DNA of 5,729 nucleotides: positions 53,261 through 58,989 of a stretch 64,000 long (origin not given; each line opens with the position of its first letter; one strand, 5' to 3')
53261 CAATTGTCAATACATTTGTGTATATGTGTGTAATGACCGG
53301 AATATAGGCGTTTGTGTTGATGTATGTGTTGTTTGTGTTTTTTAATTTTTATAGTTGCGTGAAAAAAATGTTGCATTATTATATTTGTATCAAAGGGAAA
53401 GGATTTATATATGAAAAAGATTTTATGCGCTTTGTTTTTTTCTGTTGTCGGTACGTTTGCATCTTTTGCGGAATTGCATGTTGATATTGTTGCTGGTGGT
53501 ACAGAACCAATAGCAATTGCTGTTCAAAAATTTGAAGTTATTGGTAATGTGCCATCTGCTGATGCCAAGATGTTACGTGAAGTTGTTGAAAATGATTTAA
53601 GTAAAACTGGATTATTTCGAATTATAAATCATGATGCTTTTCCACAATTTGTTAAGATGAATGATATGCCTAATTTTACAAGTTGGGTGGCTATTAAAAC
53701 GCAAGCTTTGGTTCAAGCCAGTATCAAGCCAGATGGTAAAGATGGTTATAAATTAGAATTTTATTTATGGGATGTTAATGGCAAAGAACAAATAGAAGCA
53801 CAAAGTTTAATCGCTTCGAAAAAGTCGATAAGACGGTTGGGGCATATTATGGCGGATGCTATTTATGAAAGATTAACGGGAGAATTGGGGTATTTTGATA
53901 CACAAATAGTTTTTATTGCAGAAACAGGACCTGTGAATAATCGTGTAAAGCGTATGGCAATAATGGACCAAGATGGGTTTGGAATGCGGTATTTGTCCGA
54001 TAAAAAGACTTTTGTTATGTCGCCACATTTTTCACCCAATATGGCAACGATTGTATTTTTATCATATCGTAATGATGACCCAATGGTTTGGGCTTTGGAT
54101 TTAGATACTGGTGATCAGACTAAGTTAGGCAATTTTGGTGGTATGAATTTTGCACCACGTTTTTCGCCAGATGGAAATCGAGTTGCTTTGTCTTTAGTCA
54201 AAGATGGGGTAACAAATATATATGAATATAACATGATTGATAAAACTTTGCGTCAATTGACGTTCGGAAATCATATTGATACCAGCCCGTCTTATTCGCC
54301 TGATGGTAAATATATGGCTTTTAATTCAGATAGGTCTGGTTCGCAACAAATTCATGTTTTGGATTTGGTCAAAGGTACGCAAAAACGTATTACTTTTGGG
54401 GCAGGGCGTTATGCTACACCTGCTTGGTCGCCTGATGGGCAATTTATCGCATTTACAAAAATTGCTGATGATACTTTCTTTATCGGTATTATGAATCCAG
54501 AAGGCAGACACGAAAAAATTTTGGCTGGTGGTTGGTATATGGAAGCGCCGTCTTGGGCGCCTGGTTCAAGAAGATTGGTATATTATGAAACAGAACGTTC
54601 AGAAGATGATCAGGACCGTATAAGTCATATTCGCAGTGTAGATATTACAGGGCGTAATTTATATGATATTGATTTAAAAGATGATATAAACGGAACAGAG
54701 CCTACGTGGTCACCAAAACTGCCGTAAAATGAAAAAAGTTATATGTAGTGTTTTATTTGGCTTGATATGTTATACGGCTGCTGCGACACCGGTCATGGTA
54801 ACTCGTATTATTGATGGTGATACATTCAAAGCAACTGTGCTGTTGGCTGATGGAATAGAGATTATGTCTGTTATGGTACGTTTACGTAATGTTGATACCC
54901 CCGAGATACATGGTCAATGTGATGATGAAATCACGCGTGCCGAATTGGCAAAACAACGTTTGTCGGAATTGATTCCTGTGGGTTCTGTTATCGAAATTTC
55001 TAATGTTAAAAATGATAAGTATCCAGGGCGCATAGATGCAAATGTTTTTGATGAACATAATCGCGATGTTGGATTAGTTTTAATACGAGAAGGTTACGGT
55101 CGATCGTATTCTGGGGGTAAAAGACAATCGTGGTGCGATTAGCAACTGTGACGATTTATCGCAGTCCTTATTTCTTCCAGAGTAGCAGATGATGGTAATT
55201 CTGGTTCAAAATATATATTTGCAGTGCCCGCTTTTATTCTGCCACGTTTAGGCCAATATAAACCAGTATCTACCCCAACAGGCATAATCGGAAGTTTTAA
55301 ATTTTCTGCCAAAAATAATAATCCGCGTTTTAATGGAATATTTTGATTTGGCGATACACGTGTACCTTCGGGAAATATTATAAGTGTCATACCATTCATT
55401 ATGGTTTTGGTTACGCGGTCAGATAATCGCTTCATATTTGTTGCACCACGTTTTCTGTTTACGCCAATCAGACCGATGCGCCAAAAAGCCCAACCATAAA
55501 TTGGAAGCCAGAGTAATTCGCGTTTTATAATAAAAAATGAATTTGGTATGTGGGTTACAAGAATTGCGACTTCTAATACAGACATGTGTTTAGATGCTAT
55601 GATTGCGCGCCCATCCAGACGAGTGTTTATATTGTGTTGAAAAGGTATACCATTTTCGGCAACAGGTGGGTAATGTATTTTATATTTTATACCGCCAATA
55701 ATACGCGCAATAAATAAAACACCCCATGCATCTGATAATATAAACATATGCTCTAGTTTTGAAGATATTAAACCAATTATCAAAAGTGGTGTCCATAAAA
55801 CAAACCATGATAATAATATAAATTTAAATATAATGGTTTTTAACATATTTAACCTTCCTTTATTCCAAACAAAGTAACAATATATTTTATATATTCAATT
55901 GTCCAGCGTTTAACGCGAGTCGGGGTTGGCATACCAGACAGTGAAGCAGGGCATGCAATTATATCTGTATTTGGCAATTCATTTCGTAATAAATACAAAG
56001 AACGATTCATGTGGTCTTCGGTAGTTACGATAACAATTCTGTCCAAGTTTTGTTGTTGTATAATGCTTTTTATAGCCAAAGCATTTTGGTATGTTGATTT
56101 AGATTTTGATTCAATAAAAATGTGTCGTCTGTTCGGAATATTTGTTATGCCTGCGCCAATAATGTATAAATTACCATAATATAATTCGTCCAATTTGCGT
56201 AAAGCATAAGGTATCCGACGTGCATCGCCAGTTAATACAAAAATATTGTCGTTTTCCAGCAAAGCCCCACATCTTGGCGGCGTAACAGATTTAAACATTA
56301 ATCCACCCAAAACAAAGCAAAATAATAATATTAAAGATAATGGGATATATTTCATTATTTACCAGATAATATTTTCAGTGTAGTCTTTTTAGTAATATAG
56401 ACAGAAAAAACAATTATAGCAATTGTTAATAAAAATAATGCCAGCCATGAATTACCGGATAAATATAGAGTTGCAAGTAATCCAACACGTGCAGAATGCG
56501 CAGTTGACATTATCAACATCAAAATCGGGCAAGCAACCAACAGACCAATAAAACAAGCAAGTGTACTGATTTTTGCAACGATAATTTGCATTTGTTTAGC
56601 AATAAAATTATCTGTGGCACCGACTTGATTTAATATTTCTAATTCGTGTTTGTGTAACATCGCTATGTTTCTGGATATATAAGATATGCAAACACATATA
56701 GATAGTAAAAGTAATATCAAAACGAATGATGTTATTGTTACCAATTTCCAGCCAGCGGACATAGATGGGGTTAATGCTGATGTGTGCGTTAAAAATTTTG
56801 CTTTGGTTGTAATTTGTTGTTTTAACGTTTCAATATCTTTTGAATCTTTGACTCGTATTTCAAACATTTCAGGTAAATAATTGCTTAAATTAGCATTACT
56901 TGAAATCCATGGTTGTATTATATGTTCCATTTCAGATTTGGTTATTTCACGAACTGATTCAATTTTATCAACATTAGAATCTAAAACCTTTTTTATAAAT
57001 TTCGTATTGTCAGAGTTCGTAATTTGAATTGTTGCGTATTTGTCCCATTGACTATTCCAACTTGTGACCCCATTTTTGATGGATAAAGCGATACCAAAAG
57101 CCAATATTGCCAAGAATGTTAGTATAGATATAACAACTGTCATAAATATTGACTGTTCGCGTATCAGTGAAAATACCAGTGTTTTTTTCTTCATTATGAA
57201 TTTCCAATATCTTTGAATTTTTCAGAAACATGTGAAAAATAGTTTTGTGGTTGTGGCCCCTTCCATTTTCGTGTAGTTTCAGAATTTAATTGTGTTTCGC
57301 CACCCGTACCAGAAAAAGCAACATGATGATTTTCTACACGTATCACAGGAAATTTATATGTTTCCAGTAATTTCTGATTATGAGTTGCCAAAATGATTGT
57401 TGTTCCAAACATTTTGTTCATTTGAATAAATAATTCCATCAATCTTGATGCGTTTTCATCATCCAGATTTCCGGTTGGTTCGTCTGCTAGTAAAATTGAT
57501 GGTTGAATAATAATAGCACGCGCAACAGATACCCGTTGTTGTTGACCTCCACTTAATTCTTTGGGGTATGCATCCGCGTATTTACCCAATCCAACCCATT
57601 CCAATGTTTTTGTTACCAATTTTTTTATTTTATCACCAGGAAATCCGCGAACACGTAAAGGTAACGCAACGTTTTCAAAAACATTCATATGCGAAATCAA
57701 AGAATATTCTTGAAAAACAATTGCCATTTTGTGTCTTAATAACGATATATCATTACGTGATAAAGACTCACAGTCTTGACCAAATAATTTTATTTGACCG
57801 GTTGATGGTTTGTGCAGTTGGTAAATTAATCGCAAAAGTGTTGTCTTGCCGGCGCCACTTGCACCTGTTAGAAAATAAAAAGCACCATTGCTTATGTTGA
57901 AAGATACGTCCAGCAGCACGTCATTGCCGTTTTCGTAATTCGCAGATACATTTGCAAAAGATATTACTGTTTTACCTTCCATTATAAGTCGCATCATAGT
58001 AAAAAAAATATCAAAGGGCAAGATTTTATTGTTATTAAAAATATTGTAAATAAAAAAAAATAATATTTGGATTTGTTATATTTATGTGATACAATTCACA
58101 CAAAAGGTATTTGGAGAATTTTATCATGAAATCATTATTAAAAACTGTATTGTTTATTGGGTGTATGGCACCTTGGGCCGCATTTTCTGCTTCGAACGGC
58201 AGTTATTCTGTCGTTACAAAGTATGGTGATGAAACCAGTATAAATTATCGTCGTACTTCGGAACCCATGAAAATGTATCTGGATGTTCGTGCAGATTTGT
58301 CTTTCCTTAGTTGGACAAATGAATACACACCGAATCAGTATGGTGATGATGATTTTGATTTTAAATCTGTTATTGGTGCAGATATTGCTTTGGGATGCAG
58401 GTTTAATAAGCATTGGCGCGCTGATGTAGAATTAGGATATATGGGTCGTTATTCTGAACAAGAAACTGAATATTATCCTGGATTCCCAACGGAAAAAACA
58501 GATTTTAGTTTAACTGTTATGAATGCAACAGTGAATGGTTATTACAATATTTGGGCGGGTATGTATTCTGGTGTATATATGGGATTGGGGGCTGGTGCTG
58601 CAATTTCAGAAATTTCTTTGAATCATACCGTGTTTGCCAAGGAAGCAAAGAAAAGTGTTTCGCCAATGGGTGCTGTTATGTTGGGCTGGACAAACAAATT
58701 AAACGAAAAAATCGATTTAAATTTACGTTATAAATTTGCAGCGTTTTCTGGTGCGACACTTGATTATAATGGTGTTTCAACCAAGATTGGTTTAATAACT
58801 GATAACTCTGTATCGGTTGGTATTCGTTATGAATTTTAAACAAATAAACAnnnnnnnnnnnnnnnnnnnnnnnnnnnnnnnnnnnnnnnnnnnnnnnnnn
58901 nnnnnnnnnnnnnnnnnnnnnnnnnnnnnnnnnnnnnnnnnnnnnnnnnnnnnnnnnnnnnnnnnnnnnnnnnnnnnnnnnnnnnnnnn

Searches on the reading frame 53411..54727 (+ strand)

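Call 29: search_protein_families(library=pfam, proteins=[window:53411-54727:+], max_evalue=0.001)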
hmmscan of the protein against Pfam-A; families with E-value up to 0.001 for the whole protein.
window:53411-54727:+ (438 aa): 4 families
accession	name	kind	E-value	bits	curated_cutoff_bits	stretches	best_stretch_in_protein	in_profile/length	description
PF07676.18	PD40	-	7.5e-29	99.5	20.9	3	280-315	1-37/38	WD40-like Beta Propeller Repeat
PF04052.18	TolB_N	-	8.6e-23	80.9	22.4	1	22-127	1-105/106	TolB amino-terminal domain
PF25174.1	Beta-prop_THOC3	-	4.5e-09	36.1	305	1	250-351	53-149/272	THOC3 beta-propeller domain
PF00930.27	DPPIV_N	-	3.1e-06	26.6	22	0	296-349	1-60/354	Dipeptidyl peptidase IV (DPP IV) N-terminal region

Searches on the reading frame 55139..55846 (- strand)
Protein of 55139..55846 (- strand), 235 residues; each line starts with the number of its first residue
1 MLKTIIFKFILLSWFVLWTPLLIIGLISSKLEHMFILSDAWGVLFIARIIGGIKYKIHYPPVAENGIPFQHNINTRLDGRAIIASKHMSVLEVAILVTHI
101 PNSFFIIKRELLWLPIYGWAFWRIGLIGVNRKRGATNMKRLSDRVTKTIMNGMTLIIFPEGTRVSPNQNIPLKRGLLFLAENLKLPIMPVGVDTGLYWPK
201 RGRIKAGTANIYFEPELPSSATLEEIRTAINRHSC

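Call 29: search_protein_families(library=pfam, proteins=[window:55139-55846:-], max_evalue=0.001)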
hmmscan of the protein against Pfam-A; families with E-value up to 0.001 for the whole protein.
window:55139-55846:- (235 aa): 1 family
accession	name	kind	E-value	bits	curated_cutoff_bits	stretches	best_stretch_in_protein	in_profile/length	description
PF01553.26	Acyltransferase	-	4.1e-21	75.6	23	1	74-192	9-131/132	Acyltransferase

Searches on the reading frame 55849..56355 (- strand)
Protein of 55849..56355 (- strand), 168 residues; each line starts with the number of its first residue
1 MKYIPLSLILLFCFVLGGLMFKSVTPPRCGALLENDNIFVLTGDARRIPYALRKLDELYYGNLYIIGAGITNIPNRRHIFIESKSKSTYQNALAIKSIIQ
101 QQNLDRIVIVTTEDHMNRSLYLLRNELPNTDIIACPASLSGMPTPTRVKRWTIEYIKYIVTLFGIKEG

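Call 29: search_protein_families(library=pfam, proteins=[window:55849-56355:-], max_evalue=0.001)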
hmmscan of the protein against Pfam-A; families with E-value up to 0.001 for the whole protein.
window:55849-56355:- (168 aa): 1 family
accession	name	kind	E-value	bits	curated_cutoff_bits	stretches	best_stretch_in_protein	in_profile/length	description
PF02698.23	DUF218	-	8.4e-12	45.6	27.6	1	38-156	28-132/133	DUF218 domain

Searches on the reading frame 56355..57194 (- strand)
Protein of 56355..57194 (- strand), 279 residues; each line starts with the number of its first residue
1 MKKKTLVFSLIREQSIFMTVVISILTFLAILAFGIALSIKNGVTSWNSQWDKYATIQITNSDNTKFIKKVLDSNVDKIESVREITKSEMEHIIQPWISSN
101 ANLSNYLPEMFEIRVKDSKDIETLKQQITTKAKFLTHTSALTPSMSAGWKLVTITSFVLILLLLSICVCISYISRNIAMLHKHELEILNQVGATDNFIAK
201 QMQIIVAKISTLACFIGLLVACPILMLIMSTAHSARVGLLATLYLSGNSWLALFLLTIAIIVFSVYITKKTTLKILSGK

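Call 29: search_protein_families(library=pfam, proteins=[window:56355-57194:-], max_evalue=0.001)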
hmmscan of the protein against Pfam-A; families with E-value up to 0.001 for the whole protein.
window:56355-57194:- (279 aa): 1 family
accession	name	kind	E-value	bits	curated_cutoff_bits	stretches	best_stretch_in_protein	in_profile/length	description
PF02687.27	FtsX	-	2.7e-06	27.9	25.5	1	157-268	2-111/120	FtsX-like permease C-terminal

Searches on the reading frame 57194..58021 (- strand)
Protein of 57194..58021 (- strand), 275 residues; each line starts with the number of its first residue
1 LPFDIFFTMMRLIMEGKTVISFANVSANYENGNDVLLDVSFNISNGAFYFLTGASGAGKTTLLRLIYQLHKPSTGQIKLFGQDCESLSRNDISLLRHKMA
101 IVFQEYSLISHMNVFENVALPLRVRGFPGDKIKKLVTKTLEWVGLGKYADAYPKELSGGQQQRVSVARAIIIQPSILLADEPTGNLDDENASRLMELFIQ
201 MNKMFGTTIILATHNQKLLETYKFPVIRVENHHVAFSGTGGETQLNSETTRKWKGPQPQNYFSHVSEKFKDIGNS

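Call 29: search_protein_families(library=pfam, proteins=[window:57194-58021:-], max_evalue=0.001)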
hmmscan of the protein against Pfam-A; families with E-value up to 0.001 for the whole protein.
window:57194-58021:- (275 aa): 5 families
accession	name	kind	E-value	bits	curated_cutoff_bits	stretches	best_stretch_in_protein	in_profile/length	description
PF00005.33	ABC_tran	-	1.2e-34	120.3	25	1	38-183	3-136/137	ABC transporter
PF13304.12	AAA_21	-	2e-09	38.4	27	1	101-219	196-303/304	AAA domain, putative AbiEii toxin, Type IV TA system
PF13401.12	AAA_22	-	0.00033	21.4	27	1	46-83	5-33/130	AAA domain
PF13238.12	AAA_18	-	0.00083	20.2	29.4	0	50-70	2-22/128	AAA domain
PF02463.25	SMC_N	-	0.00083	19.3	40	0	48-222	26-205/220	RecF/RecN/SMC N terminal domain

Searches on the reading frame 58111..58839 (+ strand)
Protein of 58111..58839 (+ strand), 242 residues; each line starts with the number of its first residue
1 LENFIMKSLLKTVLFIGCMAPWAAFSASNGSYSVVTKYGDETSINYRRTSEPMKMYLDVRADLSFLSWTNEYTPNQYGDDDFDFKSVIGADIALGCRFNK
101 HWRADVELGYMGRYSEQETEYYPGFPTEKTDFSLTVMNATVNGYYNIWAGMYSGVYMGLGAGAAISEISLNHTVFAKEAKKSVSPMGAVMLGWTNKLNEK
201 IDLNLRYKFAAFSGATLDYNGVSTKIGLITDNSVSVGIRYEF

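Call 29: search_protein_families(library=pfam, proteins=[window:58111-58839:+], max_evalue=0.001)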
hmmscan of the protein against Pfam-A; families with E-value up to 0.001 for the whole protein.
window:58111-58839:+ (242 aa): 1 family
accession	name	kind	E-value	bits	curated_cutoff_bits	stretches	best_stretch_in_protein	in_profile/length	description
PF13505.12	OMP_b-brl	-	5.7e-09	36.8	28.7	1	61-242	26-175/175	Outer membrane protein beta-barrel domain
